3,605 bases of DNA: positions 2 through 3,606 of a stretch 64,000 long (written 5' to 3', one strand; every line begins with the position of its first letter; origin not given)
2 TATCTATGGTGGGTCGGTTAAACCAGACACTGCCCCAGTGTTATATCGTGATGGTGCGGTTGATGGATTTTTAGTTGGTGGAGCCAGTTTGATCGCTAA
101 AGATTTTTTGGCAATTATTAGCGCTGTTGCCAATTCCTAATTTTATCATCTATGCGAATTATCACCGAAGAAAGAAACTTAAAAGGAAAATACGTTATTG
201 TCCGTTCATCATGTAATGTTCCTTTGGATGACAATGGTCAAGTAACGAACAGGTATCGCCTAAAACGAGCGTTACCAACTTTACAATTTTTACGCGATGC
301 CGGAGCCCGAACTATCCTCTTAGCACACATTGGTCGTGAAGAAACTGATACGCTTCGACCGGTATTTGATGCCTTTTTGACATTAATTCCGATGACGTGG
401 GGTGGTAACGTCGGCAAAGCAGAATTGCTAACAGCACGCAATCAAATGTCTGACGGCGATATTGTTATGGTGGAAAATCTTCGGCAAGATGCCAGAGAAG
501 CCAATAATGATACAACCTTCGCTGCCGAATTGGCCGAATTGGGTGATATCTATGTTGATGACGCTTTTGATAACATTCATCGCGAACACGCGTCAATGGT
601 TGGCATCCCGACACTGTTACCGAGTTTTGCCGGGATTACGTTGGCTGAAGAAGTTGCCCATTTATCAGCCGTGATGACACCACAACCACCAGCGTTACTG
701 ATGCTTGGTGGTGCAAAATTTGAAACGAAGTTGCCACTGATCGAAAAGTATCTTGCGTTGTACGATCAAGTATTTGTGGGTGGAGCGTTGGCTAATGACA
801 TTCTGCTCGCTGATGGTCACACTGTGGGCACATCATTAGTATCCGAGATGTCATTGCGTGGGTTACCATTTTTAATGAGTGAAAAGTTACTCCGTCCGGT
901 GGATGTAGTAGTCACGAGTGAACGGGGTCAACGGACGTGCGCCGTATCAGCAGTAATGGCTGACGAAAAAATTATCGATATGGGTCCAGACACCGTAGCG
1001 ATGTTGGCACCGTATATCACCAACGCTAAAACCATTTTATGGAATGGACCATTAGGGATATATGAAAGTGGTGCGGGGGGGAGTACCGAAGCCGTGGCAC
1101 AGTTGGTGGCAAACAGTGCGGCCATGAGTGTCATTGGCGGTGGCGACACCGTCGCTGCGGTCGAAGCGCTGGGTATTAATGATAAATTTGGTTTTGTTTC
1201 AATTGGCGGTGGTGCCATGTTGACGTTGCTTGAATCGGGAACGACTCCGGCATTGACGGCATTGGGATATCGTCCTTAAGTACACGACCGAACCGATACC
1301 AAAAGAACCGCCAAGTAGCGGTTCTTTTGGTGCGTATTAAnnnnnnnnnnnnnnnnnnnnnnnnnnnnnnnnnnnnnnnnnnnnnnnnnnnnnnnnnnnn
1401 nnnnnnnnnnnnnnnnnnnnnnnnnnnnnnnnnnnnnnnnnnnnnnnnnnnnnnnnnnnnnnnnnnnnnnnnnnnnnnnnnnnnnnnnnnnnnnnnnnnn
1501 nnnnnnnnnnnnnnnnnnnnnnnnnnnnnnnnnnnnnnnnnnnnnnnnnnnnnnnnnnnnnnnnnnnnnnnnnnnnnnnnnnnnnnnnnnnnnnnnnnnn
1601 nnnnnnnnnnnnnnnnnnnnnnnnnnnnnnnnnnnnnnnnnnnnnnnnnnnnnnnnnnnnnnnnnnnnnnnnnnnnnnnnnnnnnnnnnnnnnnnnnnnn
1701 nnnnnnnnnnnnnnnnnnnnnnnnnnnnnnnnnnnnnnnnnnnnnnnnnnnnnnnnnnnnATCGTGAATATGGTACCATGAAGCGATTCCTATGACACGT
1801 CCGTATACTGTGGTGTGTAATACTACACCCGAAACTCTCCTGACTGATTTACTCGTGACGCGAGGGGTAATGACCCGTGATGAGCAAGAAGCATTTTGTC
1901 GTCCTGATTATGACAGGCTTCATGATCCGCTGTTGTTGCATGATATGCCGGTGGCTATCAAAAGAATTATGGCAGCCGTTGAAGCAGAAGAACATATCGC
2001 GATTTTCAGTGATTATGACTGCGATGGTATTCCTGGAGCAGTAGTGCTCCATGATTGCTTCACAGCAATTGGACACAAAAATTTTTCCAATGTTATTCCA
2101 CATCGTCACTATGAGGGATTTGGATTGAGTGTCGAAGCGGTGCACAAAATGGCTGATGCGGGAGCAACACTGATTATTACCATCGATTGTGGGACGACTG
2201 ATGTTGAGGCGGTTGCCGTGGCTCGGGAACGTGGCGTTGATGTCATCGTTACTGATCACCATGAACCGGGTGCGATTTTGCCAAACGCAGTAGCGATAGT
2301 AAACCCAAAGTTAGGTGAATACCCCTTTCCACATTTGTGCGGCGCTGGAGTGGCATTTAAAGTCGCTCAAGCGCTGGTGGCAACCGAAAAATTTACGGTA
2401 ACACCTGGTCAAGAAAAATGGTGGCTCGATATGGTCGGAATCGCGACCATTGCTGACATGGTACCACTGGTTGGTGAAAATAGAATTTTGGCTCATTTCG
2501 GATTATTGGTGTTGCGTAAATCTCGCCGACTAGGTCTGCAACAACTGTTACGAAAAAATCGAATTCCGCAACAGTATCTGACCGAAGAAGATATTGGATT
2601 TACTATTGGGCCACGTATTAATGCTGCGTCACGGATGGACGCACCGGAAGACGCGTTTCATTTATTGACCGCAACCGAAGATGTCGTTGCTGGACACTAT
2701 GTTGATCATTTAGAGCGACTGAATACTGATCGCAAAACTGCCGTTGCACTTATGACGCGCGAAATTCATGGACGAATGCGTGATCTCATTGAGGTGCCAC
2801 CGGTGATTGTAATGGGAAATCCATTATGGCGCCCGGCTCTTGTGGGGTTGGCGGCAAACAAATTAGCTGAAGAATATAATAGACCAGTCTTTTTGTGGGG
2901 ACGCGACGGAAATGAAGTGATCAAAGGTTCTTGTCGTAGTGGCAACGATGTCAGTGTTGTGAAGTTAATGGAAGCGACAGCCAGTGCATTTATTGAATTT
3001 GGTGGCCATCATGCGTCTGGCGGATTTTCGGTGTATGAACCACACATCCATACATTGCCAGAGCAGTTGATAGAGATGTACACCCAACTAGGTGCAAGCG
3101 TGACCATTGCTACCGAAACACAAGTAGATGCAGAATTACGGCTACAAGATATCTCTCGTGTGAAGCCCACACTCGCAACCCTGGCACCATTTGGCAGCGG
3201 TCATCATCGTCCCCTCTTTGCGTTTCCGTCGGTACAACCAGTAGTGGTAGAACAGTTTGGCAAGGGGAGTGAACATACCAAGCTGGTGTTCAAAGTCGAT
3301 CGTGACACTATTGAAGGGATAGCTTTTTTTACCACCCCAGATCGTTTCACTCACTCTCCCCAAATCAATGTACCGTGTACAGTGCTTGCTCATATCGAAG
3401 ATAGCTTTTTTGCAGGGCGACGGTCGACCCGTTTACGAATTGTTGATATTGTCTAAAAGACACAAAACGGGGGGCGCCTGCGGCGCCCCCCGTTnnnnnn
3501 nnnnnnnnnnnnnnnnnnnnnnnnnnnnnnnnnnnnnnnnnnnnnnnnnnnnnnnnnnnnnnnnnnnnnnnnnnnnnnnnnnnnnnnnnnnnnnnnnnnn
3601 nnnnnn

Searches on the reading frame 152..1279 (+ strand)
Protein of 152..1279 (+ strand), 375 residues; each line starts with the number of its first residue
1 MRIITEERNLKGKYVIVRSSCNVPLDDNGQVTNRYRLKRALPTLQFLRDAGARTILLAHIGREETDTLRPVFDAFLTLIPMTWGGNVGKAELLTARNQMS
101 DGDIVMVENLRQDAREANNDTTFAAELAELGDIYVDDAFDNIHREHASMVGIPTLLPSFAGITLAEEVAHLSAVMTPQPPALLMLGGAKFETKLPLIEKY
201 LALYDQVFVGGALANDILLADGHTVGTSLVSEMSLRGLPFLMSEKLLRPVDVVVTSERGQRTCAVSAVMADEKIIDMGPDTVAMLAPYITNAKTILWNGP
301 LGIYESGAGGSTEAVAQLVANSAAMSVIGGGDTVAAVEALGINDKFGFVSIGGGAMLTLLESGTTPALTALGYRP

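Call 83: search_protein_families(library=pfam, proteins=[window:152-1279:+], max_evalue=0.00001)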
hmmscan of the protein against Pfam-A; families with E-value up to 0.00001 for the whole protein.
window:152-1279:+ (375 aa): 1 family
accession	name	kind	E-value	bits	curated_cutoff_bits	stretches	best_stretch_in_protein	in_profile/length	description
PF00162.24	PGK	-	1.2e-96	324.5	27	1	7-361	3-377/379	Phosphoglycerate kinase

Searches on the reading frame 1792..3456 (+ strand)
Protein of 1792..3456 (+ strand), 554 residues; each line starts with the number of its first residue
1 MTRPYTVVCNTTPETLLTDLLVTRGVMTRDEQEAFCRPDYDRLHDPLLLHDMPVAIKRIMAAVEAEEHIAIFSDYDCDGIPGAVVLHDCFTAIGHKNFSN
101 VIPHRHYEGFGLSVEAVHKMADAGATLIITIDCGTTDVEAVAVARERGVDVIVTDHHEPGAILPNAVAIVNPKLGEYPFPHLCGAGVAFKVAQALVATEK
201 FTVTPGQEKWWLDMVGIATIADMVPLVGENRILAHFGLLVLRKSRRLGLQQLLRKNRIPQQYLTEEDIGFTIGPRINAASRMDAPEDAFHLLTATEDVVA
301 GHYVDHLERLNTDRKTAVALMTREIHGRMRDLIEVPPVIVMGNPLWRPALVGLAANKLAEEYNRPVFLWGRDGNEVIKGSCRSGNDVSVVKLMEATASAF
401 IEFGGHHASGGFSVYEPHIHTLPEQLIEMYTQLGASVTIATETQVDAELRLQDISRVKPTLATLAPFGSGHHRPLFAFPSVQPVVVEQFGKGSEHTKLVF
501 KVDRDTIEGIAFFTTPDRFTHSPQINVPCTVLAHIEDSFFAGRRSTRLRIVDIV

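Call 83: search_protein_families(library=pfam, proteins=[window:1792-3456:+], max_evalue=0.00001)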
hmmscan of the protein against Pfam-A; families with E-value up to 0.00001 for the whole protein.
window:1792-3456:+ (554 aa): 3 families
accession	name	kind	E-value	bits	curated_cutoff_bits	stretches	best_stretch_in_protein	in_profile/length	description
PF01368.27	DHH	-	4.2e-20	72.7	28.1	1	68-197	1-104/125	DHH family, N-terminal domain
PF17768.7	RecJ_OB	-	5.2e-13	49.4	27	1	445-552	1-107/107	RecJ OB domain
PF02272.25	DHHA1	-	2.6e-08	34.7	25.9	1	340-417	6-87/102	DHHA1 domain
